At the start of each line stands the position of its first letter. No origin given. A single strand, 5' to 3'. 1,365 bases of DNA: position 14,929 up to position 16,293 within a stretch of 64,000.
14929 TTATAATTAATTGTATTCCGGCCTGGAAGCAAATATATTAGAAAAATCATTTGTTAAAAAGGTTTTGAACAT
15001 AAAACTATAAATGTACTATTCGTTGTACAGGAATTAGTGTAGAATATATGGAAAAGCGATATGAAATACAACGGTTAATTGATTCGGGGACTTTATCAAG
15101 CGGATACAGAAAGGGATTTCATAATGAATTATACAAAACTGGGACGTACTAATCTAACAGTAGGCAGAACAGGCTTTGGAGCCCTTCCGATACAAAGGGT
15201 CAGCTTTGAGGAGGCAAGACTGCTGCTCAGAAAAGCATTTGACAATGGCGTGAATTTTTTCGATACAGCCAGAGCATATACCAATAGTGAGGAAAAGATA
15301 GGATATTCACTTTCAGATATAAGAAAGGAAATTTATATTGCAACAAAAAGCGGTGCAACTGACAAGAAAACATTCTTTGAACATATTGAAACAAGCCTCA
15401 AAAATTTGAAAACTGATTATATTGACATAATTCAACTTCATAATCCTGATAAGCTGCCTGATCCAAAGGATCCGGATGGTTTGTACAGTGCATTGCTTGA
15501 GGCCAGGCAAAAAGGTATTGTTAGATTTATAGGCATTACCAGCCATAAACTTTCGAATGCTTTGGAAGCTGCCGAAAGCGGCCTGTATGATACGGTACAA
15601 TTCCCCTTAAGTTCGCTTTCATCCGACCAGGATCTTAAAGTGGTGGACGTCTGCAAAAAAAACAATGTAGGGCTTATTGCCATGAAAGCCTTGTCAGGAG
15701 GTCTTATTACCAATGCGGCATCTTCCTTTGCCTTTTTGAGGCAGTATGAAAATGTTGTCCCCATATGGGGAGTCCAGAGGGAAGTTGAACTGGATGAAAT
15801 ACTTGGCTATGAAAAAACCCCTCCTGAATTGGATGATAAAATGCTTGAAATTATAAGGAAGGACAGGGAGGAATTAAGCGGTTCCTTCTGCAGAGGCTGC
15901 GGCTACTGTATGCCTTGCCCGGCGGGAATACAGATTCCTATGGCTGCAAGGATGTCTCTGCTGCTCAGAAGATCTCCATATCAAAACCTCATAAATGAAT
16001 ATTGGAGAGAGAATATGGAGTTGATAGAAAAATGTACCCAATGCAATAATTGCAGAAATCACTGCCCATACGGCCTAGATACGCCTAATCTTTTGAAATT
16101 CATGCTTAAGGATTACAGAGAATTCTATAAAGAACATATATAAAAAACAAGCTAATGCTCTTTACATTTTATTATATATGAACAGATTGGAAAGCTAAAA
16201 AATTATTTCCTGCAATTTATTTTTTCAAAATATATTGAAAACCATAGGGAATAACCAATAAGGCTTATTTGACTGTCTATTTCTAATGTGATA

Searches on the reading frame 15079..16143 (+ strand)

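Call 29: search_protein_families(library=pfam, proteins=[window:15079-16143:+], max_evalue=0.001)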
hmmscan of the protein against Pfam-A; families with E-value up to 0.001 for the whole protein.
window:15079-16143:+ (354 aa): 4 families
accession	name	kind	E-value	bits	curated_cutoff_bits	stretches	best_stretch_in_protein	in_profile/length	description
PF00248.27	Aldo_ket_red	-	4.2e-36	124.9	24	1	29-213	5-200/291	Aldo/keto reductase family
PF13534.11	Fer4_17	-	1.2e-08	35.8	22.2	1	270-334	1-61/61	4Fe-4S dicluster domain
PF13187.11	Fer4_9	-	4.9e-08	33.3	27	1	271-332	2-50/52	4Fe-4S dicluster domain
PF13183.11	Fer4_8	-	3e-06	28.1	27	1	270-333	4-68/68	4Fe-4S dicluster domain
